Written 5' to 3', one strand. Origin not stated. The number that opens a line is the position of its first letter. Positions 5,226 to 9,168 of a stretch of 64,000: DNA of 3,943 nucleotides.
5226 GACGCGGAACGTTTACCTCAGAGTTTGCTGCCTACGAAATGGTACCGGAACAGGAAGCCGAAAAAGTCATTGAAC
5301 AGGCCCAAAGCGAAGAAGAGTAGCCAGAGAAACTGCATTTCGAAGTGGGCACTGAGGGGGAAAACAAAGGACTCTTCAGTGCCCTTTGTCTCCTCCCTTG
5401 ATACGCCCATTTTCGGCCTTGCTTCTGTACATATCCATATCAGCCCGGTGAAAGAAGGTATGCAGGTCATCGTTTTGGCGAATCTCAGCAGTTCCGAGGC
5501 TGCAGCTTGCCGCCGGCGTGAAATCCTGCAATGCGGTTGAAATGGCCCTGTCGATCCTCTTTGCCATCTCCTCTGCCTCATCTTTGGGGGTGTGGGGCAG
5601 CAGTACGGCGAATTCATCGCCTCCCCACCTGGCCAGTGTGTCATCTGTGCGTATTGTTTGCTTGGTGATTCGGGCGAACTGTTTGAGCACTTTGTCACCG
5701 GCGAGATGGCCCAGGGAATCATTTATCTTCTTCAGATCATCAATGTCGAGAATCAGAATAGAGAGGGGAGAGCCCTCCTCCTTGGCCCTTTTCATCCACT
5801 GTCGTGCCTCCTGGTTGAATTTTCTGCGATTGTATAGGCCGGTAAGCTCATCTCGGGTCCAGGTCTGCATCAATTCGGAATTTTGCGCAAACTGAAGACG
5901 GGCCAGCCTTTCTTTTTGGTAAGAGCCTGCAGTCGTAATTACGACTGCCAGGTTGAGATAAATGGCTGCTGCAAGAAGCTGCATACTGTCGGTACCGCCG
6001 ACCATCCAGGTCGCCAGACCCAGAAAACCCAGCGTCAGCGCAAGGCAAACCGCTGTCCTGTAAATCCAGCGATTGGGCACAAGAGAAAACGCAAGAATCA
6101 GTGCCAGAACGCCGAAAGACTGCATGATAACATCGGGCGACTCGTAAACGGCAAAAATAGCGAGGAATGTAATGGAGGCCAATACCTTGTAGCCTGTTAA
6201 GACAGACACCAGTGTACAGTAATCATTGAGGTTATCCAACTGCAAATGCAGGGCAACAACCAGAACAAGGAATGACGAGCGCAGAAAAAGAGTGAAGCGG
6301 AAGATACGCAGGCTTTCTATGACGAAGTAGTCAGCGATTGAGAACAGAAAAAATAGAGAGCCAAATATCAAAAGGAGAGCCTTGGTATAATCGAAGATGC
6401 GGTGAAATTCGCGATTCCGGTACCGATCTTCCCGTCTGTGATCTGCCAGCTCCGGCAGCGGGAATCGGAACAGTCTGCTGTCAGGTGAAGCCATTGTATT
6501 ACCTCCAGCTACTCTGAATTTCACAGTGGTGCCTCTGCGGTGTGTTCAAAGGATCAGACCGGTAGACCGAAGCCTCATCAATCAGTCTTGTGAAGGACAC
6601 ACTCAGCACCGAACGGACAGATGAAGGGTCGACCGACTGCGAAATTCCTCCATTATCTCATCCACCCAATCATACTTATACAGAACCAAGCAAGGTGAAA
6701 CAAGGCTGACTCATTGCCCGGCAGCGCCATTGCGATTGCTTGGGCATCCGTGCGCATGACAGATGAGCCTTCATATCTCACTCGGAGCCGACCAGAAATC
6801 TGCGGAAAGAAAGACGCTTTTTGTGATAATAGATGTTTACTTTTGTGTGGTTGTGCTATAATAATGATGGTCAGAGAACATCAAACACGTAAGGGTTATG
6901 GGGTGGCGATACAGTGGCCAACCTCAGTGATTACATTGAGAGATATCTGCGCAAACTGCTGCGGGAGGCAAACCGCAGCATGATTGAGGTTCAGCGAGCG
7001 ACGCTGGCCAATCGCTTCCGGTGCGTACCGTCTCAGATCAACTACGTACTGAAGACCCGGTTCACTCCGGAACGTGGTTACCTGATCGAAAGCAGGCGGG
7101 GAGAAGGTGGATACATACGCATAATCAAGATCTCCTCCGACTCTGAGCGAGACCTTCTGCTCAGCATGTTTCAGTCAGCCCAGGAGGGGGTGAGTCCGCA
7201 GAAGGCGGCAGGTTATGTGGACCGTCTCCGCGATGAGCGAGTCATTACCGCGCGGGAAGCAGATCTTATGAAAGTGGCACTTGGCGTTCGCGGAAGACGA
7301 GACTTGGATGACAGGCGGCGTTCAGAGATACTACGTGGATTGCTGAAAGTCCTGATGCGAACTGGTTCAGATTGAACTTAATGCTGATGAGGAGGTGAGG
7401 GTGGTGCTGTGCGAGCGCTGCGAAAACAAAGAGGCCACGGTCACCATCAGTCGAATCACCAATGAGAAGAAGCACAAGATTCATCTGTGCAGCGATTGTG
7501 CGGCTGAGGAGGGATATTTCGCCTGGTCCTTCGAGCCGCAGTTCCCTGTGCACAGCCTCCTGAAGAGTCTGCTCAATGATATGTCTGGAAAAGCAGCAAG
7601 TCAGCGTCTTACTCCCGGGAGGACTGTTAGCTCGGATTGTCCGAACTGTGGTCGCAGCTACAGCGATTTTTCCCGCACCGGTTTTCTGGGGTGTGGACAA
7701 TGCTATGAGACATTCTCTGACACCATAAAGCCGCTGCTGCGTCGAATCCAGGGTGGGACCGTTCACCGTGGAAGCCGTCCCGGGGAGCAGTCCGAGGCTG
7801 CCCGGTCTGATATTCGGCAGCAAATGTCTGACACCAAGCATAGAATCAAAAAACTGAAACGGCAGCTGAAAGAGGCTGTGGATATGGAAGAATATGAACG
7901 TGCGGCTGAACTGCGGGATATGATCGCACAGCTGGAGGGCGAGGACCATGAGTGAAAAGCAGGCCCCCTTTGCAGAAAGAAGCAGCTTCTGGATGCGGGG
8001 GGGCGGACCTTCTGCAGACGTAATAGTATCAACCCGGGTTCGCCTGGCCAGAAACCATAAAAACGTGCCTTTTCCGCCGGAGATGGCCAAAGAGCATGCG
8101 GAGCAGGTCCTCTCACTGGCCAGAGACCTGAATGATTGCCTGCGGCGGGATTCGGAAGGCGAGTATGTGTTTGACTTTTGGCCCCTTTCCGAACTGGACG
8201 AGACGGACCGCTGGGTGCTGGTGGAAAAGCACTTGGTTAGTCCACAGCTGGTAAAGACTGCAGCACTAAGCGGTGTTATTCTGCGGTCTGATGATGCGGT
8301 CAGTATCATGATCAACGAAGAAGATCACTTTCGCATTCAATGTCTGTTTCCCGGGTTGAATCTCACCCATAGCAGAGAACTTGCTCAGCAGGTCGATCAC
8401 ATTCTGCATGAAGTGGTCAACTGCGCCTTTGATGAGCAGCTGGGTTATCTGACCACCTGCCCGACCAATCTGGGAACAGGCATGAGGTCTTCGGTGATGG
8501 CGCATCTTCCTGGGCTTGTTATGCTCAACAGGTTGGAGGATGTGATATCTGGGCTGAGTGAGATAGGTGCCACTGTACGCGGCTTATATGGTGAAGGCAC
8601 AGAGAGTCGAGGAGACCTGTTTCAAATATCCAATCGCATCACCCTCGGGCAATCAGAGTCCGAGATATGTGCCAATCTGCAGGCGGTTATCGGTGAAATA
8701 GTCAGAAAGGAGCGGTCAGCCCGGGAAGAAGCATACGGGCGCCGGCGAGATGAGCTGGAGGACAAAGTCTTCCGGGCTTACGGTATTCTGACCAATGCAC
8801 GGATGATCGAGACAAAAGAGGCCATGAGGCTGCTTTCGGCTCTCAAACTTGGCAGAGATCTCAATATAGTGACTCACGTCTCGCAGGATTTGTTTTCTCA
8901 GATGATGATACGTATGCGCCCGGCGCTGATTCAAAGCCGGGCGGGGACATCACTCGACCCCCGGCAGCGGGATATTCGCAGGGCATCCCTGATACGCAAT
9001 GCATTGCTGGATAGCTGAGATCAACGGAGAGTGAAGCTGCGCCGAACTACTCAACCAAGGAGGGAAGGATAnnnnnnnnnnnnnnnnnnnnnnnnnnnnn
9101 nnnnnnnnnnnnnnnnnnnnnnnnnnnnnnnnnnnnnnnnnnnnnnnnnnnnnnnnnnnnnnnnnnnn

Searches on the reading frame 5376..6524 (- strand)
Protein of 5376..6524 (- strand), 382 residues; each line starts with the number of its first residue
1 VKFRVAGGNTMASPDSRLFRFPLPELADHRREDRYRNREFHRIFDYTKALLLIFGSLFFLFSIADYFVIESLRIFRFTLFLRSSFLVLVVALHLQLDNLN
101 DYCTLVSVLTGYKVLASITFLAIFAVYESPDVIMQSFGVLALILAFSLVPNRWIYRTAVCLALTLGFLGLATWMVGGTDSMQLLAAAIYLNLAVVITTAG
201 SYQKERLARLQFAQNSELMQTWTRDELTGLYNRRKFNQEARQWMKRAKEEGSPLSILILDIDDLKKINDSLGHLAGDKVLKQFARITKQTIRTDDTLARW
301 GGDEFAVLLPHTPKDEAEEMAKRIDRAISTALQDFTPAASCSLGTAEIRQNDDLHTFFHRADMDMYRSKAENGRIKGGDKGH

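Call 61: search_protein_families(library=pfam, proteins=[window:5376-6524:-], max_evalue=1e-8)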
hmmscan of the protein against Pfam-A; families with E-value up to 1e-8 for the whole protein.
window:5376-6524:- (382 aa): 1 family
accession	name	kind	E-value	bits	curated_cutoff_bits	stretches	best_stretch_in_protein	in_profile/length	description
PF00990.26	GGDEF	-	2.9e-43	147.8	23.8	1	224-372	3-158/161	Diguanylate cyclase, GGDEF domain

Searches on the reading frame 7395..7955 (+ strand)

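Call 61: search_protein_families(library=pfam, proteins=[window:7395-7955:+], max_evalue=1e-8)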
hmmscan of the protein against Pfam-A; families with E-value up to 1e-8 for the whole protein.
window:7395-7955:+ (186 aa): 1 family
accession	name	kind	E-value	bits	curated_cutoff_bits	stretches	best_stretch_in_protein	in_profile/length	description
PF02151.25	UVR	-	1.2e-09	38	21.5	1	150-181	3-34/36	UvrB/uvrC motif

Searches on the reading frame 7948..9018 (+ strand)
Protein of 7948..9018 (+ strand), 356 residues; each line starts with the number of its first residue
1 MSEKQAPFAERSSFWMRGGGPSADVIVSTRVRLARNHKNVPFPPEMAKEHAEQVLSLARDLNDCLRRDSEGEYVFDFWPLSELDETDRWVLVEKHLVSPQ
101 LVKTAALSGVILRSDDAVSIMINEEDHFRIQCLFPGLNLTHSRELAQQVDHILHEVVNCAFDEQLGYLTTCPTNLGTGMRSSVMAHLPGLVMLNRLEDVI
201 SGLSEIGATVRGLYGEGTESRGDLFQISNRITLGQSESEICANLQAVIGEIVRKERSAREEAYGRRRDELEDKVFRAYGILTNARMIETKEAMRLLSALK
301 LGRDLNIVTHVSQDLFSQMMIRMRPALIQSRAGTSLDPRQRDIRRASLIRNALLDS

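Call 61: search_protein_families(library=pfam, proteins=[window:7948-9018:+], max_evalue=1e-8)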
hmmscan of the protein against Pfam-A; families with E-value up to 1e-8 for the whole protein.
window:7948-9018:+ (356 aa): 1 family
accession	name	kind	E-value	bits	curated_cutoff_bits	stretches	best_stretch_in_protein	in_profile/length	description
PF00217.24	ATP-gua_Ptrans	-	1.4e-61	207.9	22.4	1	68-257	13-202/203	ATP:guanido phosphotransferase, C-terminal catalytic domain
